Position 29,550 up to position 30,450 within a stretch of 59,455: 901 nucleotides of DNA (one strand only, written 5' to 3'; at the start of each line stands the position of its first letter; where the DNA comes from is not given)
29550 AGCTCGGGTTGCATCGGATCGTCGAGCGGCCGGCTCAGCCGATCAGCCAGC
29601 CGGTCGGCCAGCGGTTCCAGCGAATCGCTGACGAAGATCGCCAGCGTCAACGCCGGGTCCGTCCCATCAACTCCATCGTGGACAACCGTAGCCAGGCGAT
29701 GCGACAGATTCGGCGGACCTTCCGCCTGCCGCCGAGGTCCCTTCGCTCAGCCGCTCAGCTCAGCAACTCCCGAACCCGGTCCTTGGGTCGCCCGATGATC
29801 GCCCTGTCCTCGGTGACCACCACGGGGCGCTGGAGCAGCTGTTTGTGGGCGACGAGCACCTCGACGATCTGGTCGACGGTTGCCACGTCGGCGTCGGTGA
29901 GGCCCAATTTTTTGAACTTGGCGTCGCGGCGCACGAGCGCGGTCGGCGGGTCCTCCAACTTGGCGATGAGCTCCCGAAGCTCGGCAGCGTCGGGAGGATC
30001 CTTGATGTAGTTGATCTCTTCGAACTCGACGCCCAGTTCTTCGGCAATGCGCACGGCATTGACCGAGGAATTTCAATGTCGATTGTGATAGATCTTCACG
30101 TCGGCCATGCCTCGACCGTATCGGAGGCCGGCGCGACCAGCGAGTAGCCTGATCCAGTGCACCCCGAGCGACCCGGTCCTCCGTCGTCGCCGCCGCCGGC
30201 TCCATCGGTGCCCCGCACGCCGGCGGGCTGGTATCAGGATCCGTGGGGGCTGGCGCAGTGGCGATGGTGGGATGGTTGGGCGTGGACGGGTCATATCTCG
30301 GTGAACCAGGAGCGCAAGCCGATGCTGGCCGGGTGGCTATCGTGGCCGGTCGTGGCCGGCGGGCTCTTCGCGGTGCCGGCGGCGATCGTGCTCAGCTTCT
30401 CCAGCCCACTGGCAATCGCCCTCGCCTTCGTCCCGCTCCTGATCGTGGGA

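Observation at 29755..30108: In-frame UGA at the catalytic-Cys codon of an ArsC-family reductase, with an fdhF-like SECIS hairpin: predicted selenocysteine protein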

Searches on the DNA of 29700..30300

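Call 18: search_rna_families(source=window, start=29700, end=30300, threshold=evalue, max_evalue=10, show_alignments=3)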
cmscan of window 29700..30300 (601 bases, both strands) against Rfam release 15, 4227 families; matches with E-value up to 10: 1.
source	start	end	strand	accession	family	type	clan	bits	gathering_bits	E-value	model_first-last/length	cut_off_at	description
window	30167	30277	+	RF04175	mir-1260b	Gene; miRNA;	-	15.5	81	4.6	1-108/108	no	mir-1260b microRNA precursor family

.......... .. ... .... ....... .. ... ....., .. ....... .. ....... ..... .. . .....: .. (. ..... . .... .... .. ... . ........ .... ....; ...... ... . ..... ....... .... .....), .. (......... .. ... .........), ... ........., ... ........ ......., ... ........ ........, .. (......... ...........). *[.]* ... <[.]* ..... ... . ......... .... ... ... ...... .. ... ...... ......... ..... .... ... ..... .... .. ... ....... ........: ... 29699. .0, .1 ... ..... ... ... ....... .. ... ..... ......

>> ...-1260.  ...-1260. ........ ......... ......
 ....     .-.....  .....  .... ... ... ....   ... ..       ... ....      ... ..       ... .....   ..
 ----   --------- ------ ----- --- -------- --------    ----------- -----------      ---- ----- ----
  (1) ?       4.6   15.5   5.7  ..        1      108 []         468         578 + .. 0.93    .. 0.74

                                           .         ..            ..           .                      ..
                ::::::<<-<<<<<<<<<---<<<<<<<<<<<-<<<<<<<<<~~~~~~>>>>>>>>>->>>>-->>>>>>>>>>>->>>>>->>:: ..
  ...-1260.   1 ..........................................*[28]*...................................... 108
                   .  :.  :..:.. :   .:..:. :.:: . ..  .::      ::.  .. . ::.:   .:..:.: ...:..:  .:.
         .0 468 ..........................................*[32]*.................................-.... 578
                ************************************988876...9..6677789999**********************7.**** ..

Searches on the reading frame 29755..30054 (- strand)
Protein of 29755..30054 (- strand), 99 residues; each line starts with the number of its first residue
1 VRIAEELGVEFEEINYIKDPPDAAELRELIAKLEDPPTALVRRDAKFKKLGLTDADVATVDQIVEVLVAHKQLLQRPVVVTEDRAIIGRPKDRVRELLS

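Call 11: find_encoding_contigs(protein=window:29755-30054:-, flank=10000, max_places=6)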
Protein window:29755-30054:- (99 aa): 2 contigs read that carry it; 2 places shown.
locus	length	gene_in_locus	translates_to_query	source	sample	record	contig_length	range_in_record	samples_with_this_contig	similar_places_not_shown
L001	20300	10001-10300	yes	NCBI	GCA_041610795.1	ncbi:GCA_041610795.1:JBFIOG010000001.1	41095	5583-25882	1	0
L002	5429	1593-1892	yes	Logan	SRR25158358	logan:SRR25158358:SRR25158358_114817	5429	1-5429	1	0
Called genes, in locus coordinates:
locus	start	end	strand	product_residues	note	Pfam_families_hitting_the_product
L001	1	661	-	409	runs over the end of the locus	PF01979:Amidohydro_1, PF07969:Amidohydro_3 (weak)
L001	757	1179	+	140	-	-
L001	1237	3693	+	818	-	PF11897:DUF3417, PF00343:Phosphorylase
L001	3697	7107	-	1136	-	PF02463:SMC_N (faint), PF13476:AAA_23, PF13514:AAA_27 (weak), PF13555:AAA_29 (weak), PF13558:SbcC_Walker_B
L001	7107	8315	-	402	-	PF00149:Metallophos, PF12850:Metallophos_2 (weak)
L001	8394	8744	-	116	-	PF06262:Zincin_1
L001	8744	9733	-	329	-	PF13367:PrsW-protease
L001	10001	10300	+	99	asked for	PF03960:ArsC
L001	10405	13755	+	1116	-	PF04257:RecC_N, PF27451:RecC_4th, PF17946:RecC_C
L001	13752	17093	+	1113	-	PF00580:UvrD-helicase, PF13245:AAA_19, PF13604:AAA_30 (faint), PF13361:UvrD_C, PF13538:UvrD_C_2 (faint), PF12705:PDDEXK_1 (weak)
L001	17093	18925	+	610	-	PF21185:RecD_N, PF00580:UvrD-helicase, PF01443:Viral_helicase1 (faint), PF05127:NAT10_TcmA_helicase (weak), PF13245:AAA_19, PF13604:AAA_30, PF18335:SH3_13 (weak), PF13538:UvrD_C_2, +1 more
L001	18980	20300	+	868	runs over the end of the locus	PF13302:Acetyltransf_3, PF13420:Acetyltransf_4 (weak), PF00583:Acetyltransf_1, PF02629:CoA_binding, PF13380:CoA_binding_2, PF13607:Succ_CoA_lig, PF13549:ATP-grasp_5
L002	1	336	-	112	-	?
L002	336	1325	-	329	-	PF13367:PrsW-protease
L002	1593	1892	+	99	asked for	PF03960:ArsC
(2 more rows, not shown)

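Call 15: find_related_loci(query=A1, collection=genome_contigs, flank=3000)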
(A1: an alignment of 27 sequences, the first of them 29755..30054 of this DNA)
Query A1 (99 aa) in genome_contigs; peptide patterns used: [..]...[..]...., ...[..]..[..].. (x = any residue, [..] = any of these).
476 stretches matched a pattern; 270 encode a relative of the query (tblastn E <= 1e-3); the best 80 are kept; 80 distinct loci.
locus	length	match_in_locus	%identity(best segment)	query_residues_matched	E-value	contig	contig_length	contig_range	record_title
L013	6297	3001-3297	81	1-99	2e-48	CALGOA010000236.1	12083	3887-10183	MAG: uncultured Acidimicrobiales bacterium isolate L4_Bin_METABAT__70_1 genome assembly, contig: c_000001070675, whole g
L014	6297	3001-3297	80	1-99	2e-48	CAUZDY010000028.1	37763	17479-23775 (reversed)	MAG: Vicinamibacteria bacterium isolate CB27_Tmax.49 genome assembly, contig: Ga0310121_10000637, whole genome shotgun s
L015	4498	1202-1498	80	1-99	5e-48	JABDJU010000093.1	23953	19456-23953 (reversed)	MAG: Acidimicrobiales bacterium isolate SS_bin_31 k127_2590628, whole genome shotgun sequence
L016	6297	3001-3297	78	1-99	8e-48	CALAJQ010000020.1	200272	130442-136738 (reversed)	MAG: uncultured Acidimicrobiales bacterium isolate L4_Bin_METABAT__47_1 genome assembly, contig: c_000000379081, whole g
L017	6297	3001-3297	78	1-99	1e-47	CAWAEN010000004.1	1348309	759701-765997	MAG: uncultured Acidimicrobiia bacterium isolate MFD03551.bin.2.99 genome assembly, contig: contig_20124, whole genome s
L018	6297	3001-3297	80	1-99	1e-47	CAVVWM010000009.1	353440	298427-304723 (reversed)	MAG: uncultured Acidimicrobiales bacterium isolate MFD03551.bin.2.2 genome assembly, contig: contig_51736, whole genome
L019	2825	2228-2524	77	1-99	4e-47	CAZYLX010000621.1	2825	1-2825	MAG TPA_asm: uncultured Acidimicrobiaceae bacterium isolate SRP155585_co2_68 genome assembly, contig: NODE_47529_length_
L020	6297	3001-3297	78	1-99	2e-47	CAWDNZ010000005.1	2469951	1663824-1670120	MAG: uncultured Acidimicrobiales bacterium isolate MFD03551.bin.1.131 genome assembly, contig: contig_18250, whole genom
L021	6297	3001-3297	79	1-99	3e-47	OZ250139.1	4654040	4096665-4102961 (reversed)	MAG: Vicinamibacterales bacterium isolate 484768f3-921a-4930-8514-f507c87559ee genome assembly, chromosome: 1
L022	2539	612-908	75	1-99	9e-47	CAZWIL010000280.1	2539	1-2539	MAG TPA_asm: uncultured Vicinamibacteraceae bacterium isolate binchicken_co46_644 genome assembly, contig: NODE_101772_l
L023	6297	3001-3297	77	1-99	7e-47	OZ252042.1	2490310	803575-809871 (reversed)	MAG: Vicinamibacterales bacterium isolate b9647b32-f442-4127-8d5a-5878b2b4265b genome assembly, chromosome: 1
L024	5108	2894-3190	76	1-99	8e-47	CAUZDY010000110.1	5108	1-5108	MAG: Vicinamibacteria bacterium isolate CB27_Tmax.49 genome assembly, contig: Ga0310121_10018694, whole genome shotgun s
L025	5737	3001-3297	75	1-99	1e-46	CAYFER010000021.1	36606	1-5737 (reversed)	MAG TPA_asm: uncultured Vicinamibacteraceae bacterium isolate ERP001736_co3_64 genome assembly, contig: NODE_337_length_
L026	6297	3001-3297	77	1-99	7e-47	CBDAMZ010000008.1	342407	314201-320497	MAG: Vicinamibacterales bacterium isolate 2eb83eea-045d-4dfb-8f35-bdf37866d8fb genome assembly, contig: contig_8, whole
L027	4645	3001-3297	78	1-99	5e-47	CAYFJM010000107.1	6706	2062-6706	MAG TPA_asm: uncultured Vicinamibacteraceae bacterium isolate ERP001736_co2_35 genome assembly, contig: NODE_6732_length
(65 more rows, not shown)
